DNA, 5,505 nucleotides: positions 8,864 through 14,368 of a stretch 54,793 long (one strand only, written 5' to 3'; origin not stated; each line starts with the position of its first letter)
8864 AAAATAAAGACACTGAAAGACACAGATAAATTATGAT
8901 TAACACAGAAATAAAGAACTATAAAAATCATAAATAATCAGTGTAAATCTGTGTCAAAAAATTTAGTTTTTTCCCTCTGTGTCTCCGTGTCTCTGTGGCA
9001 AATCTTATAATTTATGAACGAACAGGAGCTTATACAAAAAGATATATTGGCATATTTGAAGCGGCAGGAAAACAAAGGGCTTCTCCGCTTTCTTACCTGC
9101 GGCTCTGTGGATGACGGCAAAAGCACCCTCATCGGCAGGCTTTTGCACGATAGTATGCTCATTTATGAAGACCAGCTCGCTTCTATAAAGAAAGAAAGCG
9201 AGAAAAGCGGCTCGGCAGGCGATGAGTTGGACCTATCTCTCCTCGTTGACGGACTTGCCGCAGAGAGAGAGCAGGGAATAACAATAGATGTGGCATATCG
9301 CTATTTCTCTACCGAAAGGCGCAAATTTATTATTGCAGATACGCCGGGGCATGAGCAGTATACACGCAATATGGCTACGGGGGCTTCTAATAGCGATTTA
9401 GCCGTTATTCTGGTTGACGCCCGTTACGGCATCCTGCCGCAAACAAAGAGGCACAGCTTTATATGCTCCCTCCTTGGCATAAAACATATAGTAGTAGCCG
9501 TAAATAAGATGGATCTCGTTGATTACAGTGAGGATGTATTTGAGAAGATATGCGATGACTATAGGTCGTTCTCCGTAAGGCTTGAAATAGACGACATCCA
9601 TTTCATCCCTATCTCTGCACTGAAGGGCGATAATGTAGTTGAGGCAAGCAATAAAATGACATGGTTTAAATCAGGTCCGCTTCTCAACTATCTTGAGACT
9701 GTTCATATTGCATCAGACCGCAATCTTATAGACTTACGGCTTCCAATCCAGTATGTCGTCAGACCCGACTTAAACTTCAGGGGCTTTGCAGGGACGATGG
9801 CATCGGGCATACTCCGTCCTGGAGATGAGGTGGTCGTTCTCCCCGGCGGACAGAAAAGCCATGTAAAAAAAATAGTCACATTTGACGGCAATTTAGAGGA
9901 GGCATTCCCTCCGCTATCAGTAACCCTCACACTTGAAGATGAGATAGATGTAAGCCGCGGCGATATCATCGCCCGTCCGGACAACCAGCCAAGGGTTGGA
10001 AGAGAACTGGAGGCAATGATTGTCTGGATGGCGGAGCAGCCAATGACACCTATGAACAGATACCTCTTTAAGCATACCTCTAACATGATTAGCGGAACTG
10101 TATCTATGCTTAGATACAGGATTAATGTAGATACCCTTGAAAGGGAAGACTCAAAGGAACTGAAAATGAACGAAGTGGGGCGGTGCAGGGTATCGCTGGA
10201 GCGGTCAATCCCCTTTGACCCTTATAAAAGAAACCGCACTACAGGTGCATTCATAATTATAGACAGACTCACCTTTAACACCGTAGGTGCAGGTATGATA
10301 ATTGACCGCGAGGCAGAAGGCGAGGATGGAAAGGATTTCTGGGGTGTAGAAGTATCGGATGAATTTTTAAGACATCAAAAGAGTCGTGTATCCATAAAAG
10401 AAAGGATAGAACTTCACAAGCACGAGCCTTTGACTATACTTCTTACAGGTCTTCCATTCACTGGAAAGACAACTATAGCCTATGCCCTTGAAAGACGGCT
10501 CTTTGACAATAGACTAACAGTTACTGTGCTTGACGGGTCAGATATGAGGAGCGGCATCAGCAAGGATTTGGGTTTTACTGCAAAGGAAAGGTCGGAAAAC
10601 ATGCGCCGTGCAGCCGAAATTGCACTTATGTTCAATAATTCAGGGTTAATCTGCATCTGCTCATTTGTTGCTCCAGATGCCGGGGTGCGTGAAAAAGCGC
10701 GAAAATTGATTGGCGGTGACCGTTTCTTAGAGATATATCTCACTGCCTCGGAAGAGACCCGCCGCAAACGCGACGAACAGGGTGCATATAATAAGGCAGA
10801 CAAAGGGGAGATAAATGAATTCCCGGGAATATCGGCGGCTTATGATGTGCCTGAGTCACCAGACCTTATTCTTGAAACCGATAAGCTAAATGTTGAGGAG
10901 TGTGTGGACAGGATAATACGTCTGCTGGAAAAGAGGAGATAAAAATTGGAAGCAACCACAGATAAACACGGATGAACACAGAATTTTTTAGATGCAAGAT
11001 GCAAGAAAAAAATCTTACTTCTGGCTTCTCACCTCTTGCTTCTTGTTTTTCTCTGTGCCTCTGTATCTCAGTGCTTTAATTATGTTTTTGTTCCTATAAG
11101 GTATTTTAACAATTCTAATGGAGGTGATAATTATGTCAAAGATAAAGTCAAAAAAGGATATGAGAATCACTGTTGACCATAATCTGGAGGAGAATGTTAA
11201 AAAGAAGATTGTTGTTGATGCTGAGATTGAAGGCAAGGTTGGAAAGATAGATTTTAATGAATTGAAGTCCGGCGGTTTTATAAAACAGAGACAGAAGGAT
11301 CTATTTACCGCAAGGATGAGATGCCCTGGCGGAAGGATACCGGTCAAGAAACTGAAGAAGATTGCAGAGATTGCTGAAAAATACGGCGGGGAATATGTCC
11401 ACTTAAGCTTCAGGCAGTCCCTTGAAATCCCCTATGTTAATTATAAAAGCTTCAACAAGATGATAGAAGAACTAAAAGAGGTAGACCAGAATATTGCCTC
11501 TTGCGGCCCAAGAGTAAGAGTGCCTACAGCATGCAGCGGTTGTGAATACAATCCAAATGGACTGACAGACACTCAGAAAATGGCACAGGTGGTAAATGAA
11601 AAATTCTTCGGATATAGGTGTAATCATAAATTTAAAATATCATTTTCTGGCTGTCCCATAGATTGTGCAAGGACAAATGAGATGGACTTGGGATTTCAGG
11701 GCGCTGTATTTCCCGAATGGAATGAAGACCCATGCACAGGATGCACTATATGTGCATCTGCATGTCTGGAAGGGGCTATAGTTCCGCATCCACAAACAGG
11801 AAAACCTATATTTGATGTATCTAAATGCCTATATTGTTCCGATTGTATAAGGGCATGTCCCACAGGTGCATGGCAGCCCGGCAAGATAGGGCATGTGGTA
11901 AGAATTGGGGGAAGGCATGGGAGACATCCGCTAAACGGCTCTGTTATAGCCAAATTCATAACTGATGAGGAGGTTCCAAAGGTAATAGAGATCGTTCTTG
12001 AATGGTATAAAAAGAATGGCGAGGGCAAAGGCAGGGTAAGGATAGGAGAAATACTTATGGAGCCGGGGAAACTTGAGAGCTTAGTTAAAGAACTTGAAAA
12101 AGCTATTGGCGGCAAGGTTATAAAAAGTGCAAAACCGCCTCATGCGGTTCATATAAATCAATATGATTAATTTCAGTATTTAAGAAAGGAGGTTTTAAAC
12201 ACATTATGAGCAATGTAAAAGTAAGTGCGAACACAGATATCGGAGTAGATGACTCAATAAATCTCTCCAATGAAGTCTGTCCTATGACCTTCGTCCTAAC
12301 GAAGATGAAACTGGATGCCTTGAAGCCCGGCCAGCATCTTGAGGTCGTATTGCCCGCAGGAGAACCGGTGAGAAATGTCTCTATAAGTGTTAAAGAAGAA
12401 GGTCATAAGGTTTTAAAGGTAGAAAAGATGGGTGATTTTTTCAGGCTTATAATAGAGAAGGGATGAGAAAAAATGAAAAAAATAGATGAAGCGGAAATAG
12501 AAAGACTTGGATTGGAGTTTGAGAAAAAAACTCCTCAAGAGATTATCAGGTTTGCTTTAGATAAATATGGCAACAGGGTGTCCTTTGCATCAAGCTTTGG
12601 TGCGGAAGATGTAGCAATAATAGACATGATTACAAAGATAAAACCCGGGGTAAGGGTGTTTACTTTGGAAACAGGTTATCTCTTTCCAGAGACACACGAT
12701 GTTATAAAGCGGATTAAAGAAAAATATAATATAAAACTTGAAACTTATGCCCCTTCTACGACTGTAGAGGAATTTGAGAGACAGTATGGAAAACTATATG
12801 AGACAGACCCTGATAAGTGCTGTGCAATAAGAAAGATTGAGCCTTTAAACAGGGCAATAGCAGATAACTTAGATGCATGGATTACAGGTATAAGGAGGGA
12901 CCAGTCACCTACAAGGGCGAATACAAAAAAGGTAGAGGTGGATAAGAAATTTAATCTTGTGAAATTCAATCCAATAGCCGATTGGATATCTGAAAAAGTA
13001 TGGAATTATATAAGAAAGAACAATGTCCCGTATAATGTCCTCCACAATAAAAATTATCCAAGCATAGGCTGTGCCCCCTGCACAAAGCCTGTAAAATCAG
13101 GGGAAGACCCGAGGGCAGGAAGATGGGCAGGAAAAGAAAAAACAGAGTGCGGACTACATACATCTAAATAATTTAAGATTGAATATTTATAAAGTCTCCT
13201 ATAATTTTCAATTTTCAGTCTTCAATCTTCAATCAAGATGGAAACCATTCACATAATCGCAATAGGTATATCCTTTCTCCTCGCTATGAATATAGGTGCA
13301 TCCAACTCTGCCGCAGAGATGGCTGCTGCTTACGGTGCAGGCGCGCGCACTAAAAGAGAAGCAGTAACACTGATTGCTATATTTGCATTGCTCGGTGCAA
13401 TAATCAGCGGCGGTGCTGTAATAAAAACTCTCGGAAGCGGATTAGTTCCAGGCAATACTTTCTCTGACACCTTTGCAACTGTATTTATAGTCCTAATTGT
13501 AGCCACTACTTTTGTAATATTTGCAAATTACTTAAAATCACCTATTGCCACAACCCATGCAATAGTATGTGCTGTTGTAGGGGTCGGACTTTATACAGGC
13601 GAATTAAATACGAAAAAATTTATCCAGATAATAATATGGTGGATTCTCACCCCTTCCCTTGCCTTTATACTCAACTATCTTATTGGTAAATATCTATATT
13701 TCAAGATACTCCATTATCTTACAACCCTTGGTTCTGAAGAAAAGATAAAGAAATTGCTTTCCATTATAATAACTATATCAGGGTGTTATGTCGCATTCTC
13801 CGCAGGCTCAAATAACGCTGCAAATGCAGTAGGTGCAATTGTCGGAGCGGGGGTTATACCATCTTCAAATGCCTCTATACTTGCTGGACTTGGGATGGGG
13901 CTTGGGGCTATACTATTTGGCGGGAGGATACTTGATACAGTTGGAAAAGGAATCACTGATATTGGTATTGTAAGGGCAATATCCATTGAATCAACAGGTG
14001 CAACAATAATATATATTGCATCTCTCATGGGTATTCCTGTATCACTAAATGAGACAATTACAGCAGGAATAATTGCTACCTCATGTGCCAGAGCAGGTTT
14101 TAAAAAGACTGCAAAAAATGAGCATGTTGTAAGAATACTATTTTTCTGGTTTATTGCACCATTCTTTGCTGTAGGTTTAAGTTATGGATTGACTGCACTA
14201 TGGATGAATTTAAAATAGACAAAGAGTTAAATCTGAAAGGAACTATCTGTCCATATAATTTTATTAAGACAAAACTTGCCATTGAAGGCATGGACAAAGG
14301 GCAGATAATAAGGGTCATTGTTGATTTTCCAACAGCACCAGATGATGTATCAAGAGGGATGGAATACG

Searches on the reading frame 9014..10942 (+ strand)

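Call 42: search_protein_families(library=ncbifam, proteins=[window:9014-10942:+], max_evalue=0.00001)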
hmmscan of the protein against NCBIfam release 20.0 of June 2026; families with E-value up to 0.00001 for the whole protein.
window:9014-10942:+ (642 aa): 34 families (the best 25 are shown)
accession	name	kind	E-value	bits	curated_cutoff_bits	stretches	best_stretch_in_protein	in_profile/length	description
NF004035.0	PRK05506.1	subfamily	9.4e-277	919.4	715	1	3-641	4-629/632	bifunctional sulfate adenylyltransferase subunit 1/adenylylsulfate kinase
NF003478.0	PRK05124.1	equivalog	5.1e-205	681.5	590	1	4-439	8-443/475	sulfate adenylyltransferase subunit CysN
TIGR02034.1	CysN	subfamily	6.1e-188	624.9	336.1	1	24-429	1-406/406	sulfate adenylyltransferase, large subunit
NF008969.0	PRK12317.1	subfamily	7.2e-81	271.9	502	1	20-432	4-421/426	elongation factor 1-alpha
TIGR00483.1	EF-1_alpha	equivalog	2.4e-73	247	540.1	1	21-433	5-423/427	translation elongation factor EF-1 subunit alpha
TIGR00455.1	apsK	equivalog_domain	3.5e-51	173.5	138.7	1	458-637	4-183/184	adenylyl-sulfate kinase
NF003013.0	PRK03846.1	subfamily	2.5e-49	167.7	163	1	452-641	8-197/202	adenylyl-sulfate kinase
NF004040.0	PRK05537.1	equivalog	5.4e-43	147.3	669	1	467-641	391-567/572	bifunctional sulfate adenylyltransferase/adenylylsulfate kinase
NF002059.0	PRK00889.1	subfamily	1.1e-38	132.6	244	1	471-640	4-171/177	adenylyl-sulfate kinase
TIGR00475.1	selB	equivalog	9.4e-31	107.1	242.25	1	81-371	28-304/581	selenocysteine-specific translation elongation factor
NF009373.0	PRK12736.1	subfamily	4.2e-28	98.2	452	1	77-324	49-298/394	elongation factor Tu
NF004041.0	PRK05541.1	subfamily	2.8e-27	95.9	127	1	469-641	4-173/176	adenylyl-sulfate kinase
NF000766.0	PRK00049.1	subfamily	4.3e-27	94.9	449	1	77-324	49-300/396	elongation factor Tu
NF009372.0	PRK12735.1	subfamily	5.1e-26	91.4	479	1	78-324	50-300/396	elongation factor Tu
TIGR00485.1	EF-Tu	equivalog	2.7e-25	88.9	522.4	1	78-324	50-298/394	elongation factor Tu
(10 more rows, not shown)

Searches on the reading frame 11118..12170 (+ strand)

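Call 42: search_protein_families(library=ncbifam, proteins=[window:11118-12170:+], max_evalue=0.00001)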
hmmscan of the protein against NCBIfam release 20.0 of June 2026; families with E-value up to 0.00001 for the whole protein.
window:11118-12170:+ (350 aa): 15 families
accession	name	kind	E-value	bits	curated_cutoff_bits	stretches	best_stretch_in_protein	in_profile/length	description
TIGR02912.1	sulfite_red_C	equivalog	3.1e-39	134.8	324.1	1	44-317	2-288/314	sulfite reductase subunit C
TIGR02064.1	dsrA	equivalog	5.7e-22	78.1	392.85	1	61-346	80-386/402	dissimilatory-type sulfite reductase subunit alpha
NF007125.0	PRK09566.1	equivalog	5.2e-17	61.5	594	1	24-196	283-455/513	ferredoxin--nitrite reductase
TIGR02066.1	dsrB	equivalog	8e-17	61.3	341.5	1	58-306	26-294/341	dissimilatory-type sulfite reductase subunit beta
TIGR02374.1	nitri_red_nirB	equivalog_domain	2.2e-16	59.4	578.35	1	68-193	565-690/794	nitrite reductase large subunit NirB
NF007126.0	PRK09567.1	equivalog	6e-14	51.1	523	1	58-195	112-254/595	NirA family protein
NF010029.0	PRK13504.1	equivalog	4.6e-10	38.4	457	1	61-161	78-178/575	NADPH-dependent assimilatory sulfite reductase hemoprotein subunit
NF006221.0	PRK08348.1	subfamily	3.4e-09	36.5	124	1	201-253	41-93/136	NADH-plastoquinone oxidoreductase subunit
NF011565.0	PRK14989.1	subfamily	1.7e-08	33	883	1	54-194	555-696/847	nitrite reductase large subunit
TIGR02435.1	CobG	equivalog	5.6e-08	32.2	234.8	1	18-192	208-380/388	precorrin-3B synthase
NF043069.1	T4HPD_activ_SAM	equivalog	7.4e-08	32.1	425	1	174-253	22-98/299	trans-4-hydroxy-L-proline dehydratase activase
NF038196.1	ferrodoxin_EFR1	subfamily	2.4e-07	31.1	75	1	203-256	183-233/242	EFR1 family ferrodoxin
NF004541.0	PRK05888.2-2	equivalog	5.6e-07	29.5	217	1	203-261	60-120/168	NADH-quinone oxidoreductase subunit NuoI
NF007203.0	PRK09624.1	equivalog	2.7e-06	27.6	171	1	197-251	44-97/105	pyuvate ferredoxin oxidoreductase subunit delta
TIGR02700.1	flavo_MJ0208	hypoth_equivalog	8e-06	25.3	251.35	0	204-257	148-200/234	dihydromethanopterin reductase (acceptor)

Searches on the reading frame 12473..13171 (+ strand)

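Call 42: search_protein_families(library=ncbifam, proteins=[window:12473-13171:+], max_evalue=0.00001)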
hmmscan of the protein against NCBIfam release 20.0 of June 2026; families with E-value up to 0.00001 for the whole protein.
window:12473-13171:+ (232 aa): 13 families
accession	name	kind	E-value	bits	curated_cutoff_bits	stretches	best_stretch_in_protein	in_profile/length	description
NF002537.0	PRK02090.1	equivalog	7.2e-88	294.3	154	1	5-231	12-240/244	phosphoadenylyl-sulfate reductase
TIGR00434.1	cysH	subfamily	6.9e-76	254.9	165.1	1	21-229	1-213/214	phosophoadenylyl-sulfate reductase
TIGR02055.1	APS_reductase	subfamily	1.4e-73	246.8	235.3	1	41-228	1-194/194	adenylylsulfate reductase, thioredoxin dependent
TIGR02057.1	PAPS_reductase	equivalog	5e-64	216.3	254.2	1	12-229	4-224/224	phosphoadenosine phosphosulfate reductase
TIGR00424.1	APS_reduc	equivalog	1.8e-51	175.2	553.2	1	4-230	86-324/464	5'-adenylylsulfate reductase, thioredoxin-independent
NF010368.0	PRK13795.1-3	equivalog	2.7e-23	82.1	588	1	21-204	235-421/635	hypothetical protein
NF006327.0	PRK08557.1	equivalog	5.1e-20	71.6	366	1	14-205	159-356/415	hypothetical protein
NF010367.0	PRK13795.1-2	equivalog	2.4e-18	65.9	456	1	24-203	233-415/584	hypothetical protein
NF010366.0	PRK13795.1-1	equivalog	1.6e-14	53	745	1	36-204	271-444/667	hypothetical protein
NF010369.0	PRK13795.1-4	equivalog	1e-12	47.1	1086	1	13-204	231-429/633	hypothetical protein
NF003587.0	PRK05253.1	subfamily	5.3e-11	42.3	195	1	58-151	56-146/301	sulfate adenylyltransferase subunit CysD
NF006351.0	PRK08576.1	equivalog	1.1e-10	40.7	290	1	41-204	242-402/436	hypothetical protein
TIGR02039.1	CysD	subfamily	3.9e-06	26.7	396.6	0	61-151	48-138/294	sulfate adenylyltransferase, small subunit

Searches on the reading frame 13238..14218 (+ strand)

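Call 43: search_protein_families(library=ncbifam, proteins=[window:13238-14218:+], max_evalue=0.00001)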
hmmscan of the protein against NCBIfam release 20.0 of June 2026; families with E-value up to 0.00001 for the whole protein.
window:13238-14218:+ (326 aa): 1 family
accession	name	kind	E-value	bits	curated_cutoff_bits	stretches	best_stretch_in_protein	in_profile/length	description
NF053884.1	SulfPermCysPBac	equivalog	4.1e-74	249.5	400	1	5-323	2-316/354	sulfate permease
